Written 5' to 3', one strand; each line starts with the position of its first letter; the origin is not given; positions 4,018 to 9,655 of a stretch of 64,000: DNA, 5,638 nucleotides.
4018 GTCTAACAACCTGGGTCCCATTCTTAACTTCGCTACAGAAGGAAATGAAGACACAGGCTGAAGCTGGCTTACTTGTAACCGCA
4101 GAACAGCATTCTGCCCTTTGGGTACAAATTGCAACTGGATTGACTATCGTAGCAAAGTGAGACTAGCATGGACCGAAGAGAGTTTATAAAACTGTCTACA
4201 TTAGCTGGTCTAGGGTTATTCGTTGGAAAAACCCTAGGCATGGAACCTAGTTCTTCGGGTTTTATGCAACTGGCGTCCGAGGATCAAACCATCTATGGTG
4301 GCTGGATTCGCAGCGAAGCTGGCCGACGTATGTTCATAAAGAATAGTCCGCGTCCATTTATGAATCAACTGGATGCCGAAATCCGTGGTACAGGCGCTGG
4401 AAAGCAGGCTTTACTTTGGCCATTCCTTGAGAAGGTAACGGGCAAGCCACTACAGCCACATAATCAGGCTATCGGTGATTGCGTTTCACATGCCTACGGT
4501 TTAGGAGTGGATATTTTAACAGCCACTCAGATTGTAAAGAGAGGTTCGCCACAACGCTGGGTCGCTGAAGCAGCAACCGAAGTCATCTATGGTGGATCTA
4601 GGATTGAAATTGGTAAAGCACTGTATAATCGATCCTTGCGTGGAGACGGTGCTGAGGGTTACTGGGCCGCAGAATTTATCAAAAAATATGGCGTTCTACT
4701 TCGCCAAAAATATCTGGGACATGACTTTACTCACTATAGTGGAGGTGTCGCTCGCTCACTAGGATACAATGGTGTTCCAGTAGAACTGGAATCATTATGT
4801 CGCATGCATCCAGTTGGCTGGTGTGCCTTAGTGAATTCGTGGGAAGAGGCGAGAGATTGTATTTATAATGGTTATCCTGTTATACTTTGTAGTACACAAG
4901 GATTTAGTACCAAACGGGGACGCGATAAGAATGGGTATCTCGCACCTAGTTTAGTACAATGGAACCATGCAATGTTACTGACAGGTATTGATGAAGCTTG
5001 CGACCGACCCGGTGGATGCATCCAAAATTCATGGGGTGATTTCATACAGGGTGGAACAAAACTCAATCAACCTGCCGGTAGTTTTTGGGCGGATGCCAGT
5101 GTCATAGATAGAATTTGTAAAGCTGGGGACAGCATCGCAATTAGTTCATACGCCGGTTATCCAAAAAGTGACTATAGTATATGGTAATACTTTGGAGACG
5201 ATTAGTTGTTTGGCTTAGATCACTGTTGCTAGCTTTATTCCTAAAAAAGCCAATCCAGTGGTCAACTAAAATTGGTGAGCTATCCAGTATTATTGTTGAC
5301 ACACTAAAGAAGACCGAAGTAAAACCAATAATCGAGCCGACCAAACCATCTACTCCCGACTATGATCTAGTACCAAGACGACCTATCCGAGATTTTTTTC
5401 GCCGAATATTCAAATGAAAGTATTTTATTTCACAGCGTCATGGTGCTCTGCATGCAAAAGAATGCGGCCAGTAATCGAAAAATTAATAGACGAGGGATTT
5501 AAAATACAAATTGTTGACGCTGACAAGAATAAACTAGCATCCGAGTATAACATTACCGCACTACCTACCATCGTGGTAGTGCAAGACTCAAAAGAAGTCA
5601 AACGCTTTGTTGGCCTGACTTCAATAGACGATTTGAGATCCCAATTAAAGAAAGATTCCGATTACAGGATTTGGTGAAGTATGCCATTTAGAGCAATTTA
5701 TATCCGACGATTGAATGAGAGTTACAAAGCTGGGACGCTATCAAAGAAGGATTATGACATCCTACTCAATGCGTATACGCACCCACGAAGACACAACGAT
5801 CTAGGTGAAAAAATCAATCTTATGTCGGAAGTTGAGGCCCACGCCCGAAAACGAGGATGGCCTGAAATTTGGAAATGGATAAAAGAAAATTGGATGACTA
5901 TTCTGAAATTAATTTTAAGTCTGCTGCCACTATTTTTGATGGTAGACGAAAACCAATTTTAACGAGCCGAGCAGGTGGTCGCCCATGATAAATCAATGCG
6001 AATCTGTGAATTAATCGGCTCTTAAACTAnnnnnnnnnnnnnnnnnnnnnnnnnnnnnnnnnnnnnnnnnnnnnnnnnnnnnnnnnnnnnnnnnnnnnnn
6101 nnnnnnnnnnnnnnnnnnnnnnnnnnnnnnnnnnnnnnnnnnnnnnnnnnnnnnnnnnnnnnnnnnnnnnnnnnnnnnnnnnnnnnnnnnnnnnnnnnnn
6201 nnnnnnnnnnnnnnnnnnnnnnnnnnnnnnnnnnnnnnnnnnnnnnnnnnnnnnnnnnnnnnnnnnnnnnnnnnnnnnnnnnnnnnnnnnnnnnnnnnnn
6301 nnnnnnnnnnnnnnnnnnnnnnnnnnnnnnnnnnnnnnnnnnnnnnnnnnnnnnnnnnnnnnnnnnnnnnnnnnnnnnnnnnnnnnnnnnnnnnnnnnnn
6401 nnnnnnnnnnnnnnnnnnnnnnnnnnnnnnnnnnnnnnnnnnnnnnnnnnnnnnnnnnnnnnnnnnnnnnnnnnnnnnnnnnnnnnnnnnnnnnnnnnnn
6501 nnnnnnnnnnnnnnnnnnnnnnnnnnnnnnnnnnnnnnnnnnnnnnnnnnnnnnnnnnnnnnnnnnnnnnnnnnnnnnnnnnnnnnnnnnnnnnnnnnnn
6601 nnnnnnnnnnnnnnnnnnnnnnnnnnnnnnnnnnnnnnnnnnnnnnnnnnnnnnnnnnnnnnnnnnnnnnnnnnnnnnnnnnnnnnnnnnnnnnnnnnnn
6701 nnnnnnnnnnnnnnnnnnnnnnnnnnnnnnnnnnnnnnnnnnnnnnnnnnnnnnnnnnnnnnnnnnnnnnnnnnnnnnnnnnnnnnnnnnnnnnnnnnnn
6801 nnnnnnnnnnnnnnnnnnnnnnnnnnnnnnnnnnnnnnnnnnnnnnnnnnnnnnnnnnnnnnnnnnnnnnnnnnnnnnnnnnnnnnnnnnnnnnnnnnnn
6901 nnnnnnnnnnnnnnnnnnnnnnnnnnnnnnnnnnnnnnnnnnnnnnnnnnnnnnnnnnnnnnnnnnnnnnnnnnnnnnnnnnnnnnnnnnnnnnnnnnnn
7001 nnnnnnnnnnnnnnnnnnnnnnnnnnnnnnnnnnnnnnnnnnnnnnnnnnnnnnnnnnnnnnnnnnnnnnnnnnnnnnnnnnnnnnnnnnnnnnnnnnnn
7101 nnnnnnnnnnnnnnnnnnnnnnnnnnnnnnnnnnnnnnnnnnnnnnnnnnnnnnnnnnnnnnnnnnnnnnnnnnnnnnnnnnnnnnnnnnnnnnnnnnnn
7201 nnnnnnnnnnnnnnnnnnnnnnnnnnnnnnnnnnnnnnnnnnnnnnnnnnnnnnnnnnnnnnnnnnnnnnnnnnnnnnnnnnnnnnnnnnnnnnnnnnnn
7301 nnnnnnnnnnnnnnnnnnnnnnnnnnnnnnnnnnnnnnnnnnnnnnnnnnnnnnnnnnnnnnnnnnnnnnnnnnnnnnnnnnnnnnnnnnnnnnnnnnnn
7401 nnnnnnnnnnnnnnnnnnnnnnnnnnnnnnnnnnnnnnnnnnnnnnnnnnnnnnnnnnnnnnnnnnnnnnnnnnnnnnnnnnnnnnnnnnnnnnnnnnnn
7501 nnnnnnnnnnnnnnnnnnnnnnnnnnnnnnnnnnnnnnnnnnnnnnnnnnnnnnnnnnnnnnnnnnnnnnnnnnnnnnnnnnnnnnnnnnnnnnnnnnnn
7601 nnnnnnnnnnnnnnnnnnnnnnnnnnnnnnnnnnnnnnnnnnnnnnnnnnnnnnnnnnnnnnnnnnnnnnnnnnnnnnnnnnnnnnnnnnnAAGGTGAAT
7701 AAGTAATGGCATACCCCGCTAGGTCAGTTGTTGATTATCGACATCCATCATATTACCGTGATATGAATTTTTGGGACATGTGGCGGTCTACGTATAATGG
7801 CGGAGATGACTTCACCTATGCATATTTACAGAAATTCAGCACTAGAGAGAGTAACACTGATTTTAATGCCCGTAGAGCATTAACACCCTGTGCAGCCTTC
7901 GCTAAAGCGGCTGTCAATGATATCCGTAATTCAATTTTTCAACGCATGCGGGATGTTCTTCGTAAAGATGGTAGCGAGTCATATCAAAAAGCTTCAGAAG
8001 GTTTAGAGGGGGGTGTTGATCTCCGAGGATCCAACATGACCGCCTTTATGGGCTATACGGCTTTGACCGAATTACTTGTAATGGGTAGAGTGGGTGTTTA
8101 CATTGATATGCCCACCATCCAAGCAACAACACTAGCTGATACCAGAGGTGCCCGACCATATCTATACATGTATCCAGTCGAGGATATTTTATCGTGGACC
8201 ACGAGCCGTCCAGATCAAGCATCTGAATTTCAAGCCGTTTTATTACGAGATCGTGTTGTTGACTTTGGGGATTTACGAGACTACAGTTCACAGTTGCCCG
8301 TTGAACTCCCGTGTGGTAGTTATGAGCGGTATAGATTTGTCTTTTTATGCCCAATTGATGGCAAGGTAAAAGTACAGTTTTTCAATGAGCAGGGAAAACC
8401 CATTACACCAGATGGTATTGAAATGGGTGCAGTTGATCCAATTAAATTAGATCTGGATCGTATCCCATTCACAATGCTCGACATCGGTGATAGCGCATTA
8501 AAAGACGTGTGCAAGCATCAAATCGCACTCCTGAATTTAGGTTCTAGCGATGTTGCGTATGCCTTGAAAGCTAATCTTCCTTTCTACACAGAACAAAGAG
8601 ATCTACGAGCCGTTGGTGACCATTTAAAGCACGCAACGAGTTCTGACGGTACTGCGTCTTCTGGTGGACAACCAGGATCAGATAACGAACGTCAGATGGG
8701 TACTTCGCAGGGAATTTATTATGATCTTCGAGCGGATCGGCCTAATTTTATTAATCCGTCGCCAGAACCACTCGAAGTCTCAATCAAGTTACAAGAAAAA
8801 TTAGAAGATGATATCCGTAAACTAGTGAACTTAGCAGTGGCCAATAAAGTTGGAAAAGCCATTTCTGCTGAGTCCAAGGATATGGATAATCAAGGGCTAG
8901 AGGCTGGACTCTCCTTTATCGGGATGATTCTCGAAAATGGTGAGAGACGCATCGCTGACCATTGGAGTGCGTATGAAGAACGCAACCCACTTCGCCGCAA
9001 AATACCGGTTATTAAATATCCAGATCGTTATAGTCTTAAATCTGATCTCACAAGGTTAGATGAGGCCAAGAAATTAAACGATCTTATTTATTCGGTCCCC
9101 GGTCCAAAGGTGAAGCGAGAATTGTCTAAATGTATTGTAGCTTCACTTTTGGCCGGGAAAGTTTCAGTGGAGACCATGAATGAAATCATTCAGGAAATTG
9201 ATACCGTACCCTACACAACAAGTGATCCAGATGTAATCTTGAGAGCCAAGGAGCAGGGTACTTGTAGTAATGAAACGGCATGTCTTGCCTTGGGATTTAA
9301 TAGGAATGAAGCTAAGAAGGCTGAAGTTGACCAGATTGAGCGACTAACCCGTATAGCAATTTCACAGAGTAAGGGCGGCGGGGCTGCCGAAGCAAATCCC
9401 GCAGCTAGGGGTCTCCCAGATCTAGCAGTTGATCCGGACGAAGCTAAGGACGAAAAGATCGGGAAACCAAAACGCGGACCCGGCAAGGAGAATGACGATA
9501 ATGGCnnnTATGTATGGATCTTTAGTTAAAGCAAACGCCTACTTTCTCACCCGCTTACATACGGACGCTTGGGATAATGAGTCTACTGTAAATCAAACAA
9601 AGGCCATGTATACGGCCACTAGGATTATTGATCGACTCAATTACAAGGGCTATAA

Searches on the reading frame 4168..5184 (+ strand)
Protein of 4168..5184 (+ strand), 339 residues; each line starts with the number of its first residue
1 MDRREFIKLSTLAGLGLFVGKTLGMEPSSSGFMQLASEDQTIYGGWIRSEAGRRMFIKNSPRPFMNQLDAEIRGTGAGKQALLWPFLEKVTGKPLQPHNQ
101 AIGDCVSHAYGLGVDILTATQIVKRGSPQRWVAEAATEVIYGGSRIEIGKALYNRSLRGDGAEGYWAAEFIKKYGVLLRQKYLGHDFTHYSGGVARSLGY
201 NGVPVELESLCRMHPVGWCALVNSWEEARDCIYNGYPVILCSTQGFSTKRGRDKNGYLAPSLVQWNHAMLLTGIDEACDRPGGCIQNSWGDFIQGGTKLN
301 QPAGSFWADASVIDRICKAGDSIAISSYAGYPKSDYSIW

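Call 20: search_protein_families(library=pfam, proteins=[window:4168-5184:+], max_evalue=0.01)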
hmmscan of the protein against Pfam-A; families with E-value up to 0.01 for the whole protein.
window:4168-5184:+ (339 aa): 0 families

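Call 25: search_protein_families(library=phrogs, proteins=[window:4168-5184:+], max_evalue=0.01)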
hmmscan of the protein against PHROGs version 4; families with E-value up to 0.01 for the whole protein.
window:4168-5184:+ (339 aa): 0 families

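Call 27: search_solved_structures(query=window:4168-5184:+, max_evalue=10)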
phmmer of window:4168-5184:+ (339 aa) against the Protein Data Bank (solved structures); distinct sequences matched with E-value up to 10: 0.

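Call 33: find_related_loci(query=window:4168-5184:+, collection=viral_contigs, flank=1500)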
Query window:4168-5184:+ (339 aa) in viral_contigs; peptide patterns used: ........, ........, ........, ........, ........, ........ (x = any residue, [..] = any of these).
8 stretches matched a pattern; 6 encode a relative of the query (tblastn E <= 1e-3); 6 distinct loci.
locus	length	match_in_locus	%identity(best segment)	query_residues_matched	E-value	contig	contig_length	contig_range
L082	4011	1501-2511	78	1-339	0e+0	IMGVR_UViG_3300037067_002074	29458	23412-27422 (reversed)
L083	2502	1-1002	67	6-338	2e-161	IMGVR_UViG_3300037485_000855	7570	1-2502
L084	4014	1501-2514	64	1-339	7e-151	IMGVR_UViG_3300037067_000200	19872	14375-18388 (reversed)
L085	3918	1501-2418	48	36-339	6e-95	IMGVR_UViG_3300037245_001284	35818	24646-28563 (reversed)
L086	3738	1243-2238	46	1-339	2e-94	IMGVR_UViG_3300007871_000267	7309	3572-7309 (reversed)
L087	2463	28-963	47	30-339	2e-90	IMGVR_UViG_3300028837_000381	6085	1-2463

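Call 95: search_protein_families(library=ncbifam, proteins=[window:4168-5184:+], max_evalue=0.01)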
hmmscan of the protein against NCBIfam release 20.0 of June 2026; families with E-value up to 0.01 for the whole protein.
window:4168-5184:+ (339 aa): 0 families

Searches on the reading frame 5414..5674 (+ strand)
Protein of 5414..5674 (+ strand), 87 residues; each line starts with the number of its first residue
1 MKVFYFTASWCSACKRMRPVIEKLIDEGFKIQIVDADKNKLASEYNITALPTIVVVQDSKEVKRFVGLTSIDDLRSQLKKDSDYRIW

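Call 66: search_protein_families(library=pfam, proteins=[window:5414-5674:+], max_evalue=0.001)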
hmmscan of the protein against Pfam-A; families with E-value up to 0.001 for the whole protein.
window:5414-5674:+ (87 aa): 4 families
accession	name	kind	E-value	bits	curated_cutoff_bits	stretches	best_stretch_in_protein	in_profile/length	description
PF00085.26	Thioredoxin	-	2e-16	60.3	23.5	1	3-80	22-103/103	Thioredoxin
PF13098.12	Thioredoxin_2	-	6.6e-10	39.7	27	1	3-76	9-102/104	Thioredoxin-like domain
PF13905.12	Thioredoxin_8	-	1.5e-07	32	27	0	31-62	63-94/94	Thioredoxin-like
PF13728.12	TraF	-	7.2e-06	26.4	23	1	4-77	134-222/224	F plasmid transfer operon protein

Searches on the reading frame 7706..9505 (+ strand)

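Call 8: search_protein_families(library=pfam, proteins=[window:7706-9505:+], max_evalue=0.01)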
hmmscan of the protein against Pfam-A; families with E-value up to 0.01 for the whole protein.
window:7706-9505:+ (600 aa): 0 families

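Call 9: search_protein_families(library=phrogs, proteins=[window:7706-9505:+], max_evalue=0.001)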
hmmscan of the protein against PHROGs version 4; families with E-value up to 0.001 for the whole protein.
window:7706-9505:+ (600 aa): 1 family
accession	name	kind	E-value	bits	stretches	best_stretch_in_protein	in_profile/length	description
phrog_145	-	head and packaging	8.5e-36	124.7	1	7-447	8-417/493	portal protein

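Call 95: search_protein_families(library=ncbifam, proteins=[window:7706-9505:+], max_evalue=0.01)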
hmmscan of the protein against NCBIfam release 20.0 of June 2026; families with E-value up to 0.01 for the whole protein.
window:7706-9505:+ (600 aa): 0 families
